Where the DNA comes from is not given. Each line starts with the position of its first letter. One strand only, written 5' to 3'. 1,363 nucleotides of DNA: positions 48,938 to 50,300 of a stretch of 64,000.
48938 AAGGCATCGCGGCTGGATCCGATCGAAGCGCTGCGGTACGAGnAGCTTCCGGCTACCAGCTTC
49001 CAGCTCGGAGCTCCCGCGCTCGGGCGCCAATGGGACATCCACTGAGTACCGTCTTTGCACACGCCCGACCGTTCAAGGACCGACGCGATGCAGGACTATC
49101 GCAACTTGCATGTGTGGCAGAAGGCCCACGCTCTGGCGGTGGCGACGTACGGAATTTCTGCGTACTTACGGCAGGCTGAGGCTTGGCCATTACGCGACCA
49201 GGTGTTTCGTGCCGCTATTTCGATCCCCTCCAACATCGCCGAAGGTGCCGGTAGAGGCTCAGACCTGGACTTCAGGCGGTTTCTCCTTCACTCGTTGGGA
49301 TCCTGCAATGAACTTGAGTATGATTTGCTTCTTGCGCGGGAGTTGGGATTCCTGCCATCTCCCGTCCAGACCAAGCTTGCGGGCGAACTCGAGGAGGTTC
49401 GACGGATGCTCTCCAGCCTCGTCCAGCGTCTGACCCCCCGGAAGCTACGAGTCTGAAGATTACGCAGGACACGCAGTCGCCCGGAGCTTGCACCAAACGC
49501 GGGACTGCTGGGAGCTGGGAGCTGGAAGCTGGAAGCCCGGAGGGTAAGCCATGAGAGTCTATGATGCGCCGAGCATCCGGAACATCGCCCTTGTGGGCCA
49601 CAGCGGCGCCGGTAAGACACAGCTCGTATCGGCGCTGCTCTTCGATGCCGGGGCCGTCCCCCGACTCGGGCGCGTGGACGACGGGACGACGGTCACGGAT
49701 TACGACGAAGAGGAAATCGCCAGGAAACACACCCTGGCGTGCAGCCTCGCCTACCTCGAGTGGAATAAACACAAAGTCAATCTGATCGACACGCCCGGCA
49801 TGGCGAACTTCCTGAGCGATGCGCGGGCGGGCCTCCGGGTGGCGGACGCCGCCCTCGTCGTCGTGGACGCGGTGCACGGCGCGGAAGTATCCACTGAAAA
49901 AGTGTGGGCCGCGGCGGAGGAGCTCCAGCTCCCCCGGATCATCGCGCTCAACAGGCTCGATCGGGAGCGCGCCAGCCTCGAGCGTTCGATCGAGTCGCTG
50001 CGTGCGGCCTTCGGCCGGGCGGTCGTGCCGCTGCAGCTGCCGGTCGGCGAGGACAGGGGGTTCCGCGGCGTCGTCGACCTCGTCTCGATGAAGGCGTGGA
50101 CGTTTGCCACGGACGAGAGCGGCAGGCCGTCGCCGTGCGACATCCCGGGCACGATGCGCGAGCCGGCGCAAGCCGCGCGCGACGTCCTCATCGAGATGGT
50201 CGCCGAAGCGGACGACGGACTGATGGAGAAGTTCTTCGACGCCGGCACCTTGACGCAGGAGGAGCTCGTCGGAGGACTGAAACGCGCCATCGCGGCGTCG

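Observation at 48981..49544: The four-helix-bundle (23S-IVS protein / Avd family) gene sits in the loop of a heptad hairpin, an IVS-like arrangement outside any rRNA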

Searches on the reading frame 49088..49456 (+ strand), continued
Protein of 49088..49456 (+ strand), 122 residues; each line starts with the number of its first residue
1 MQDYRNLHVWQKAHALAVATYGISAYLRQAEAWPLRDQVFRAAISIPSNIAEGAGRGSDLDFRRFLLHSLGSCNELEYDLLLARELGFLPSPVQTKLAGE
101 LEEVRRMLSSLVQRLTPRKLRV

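Call 87: search_protein_families(library=pfam, proteins=[L080:5655-5942:+, L080:6431-8068:+, L067:4957-5961:+, L067:6422-7561:+, L045:4938-5957:+, L045:6398-7381:+, L043:1-843:+, L043:1287-2354:+, L034:4851-5948:+, L034:6407-7363:+], max_evalue=1e-10)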
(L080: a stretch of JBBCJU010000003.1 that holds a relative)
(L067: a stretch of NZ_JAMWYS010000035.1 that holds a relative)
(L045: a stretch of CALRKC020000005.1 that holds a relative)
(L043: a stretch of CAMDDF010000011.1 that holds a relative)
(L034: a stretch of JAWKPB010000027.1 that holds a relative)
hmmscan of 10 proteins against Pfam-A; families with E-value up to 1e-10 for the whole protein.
L080:5655-5942:+ (96 aa): 1 family
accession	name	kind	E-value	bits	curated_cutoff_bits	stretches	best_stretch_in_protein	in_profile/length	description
PF00166.26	Cpn10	-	3.1e-35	120.5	21.1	1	3-94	1-92/93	Chaperonin 10 Kd subunit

L080:6431-8068:+ (546 aa): 1 family
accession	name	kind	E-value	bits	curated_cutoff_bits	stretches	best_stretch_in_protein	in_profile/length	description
PF00118.29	Cpn60_TCP1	-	4.3e-78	263.6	34.3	1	23-522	1-489/490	TCP-1/cpn60 chaperonin family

L067:4957-5961:+ (335 aa): 2 families
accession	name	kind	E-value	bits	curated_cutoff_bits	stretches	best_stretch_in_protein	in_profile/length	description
PF22698.1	Semialdhyde_dhC_1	-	2.1e-47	161.5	27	1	145-303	1-165/165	Semialdehyde dehydrogenase, dimerisation domain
PF01118.30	Semialdhyde_dh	-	3.6e-27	95.6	26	1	7-136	1-120/121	Semialdehyde dehydrogenase, NAD binding domain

L067:6422-7561:+ (380 aa): 1 family
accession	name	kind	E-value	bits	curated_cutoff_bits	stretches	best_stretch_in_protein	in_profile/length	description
PF00202.27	Aminotran_3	-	1.6e-102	343.7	30.5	1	11-372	10-402/403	Aminotransferase class-III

L045:4938-5957:+ (340 aa): 1 family
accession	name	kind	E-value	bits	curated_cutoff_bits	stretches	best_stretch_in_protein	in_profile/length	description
PF01218.23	Coprogen_oxidas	-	3.7e-132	439.9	31.8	1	46-339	3-295/295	Coproporphyrinogen III oxidase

L045:6398-7381:+ (328 aa): 1 family
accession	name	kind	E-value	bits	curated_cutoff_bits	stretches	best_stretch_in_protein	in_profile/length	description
PF00490.27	ALAD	-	7.9e-139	462.6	24.6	1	3-323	2-315/317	Delta-aminolevulinic acid dehydratase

L043:1-843:+ (281 aa): 2 families
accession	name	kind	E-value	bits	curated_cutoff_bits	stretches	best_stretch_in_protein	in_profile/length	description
PF00984.24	UDPG_MGDP_dh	-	1.1e-34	118.8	25.4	1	48-138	2-92/94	UDP-glucose/GDP-mannose dehydrogenase family, central domain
PF03720.21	UDPG_MGDP_dh_C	-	4.7e-30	104.5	30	1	163-265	1-103/103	UDP-glucose/GDP-mannose dehydrogenase family, UDP binding domain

L043:1287-2354:+ (356 aa): 4 families
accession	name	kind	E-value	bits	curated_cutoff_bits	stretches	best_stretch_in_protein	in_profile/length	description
PF01370.27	Epimerase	-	7.8e-53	179.8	20.9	1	9-258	1-230/240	NAD dependent epimerase/dehydratase family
PF16363.11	GDP_Man_Dehyd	-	8.4e-51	173.8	27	1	10-345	1-331/332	GDP-mannose 4,6 dehydratase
PF01073.25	3Beta_HSD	-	3.9e-15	56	22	1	10-310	1-278/280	3-beta hydroxysteroid dehydrogenase/isomerase family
PF04321.23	RmlD_sub_bind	-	6.5e-15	55.4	27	1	8-312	2-241/287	RmlD substrate binding domain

L034:4851-5948:+ (366 aa): 1 family
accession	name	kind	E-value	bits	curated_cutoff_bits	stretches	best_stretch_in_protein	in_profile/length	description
PF00266.25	Aminotran_5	-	9.8e-23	81.1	21.5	1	34-331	33-338/371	Aminotransferase class-V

L034:6407-7363:+ (319 aa): 2 families
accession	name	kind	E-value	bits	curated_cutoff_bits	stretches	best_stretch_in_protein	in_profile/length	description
PF02826.25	2-Hacid_dh_C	-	2.5e-64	216.4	25.1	1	107-282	1-178/178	D-isomer specific 2-hydroxyacid dehydrogenase, NAD binding domain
PF00389.36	2-Hacid_dh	-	1e-35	122.8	24.6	1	5-314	1-134/134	D-isomer specific 2-hydroxyacid dehydrogenase, catalytic domain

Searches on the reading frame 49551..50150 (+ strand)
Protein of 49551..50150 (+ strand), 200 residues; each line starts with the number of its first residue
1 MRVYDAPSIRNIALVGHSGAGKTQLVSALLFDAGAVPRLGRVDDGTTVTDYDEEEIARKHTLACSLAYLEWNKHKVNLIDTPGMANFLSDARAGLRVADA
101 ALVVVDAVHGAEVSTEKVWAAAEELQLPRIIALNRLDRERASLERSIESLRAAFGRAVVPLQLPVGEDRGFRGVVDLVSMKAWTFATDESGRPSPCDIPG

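Call 49: find_related_loci(query=window:49551-50150:+, collection=metagenome_contigs, flank=2500)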
Query window:49551-50150:+ (200 aa) in metagenome_contigs; peptide patterns used: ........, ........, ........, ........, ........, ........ (x = any residue, [..] = any of these).
600 stretches matched a pattern (row limit reached: there are more); 498 encode a relative of the query (tblastn E <= 1e-3); the best 80 are kept; 80 distinct loci.
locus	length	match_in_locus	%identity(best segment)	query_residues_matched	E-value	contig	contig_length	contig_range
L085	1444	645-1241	83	1-199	7e-123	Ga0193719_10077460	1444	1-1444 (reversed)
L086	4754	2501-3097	81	1-199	5e-110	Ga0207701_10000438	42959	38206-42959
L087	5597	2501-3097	79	1-199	2e-109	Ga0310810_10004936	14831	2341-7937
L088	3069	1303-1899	83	1-199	2e-112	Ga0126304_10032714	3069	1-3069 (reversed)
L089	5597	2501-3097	79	1-199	5e-107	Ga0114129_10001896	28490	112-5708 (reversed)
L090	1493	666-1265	77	1-200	1e-114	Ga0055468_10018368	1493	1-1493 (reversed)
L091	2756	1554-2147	78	1-199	5e-110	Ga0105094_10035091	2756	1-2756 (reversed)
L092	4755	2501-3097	76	1-199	1e-105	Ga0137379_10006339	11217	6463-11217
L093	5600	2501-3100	79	1-200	1e-105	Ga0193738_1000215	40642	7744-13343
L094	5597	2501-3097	76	1-199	1e-105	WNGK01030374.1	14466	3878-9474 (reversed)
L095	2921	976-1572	77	1-199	3e-108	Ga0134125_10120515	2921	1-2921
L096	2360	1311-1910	78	1-200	1e-109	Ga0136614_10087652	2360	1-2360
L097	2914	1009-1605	76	1-199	2e-107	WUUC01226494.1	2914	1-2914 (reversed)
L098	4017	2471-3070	75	1-200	1e-104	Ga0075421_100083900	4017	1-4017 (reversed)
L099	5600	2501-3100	74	1-200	2e-103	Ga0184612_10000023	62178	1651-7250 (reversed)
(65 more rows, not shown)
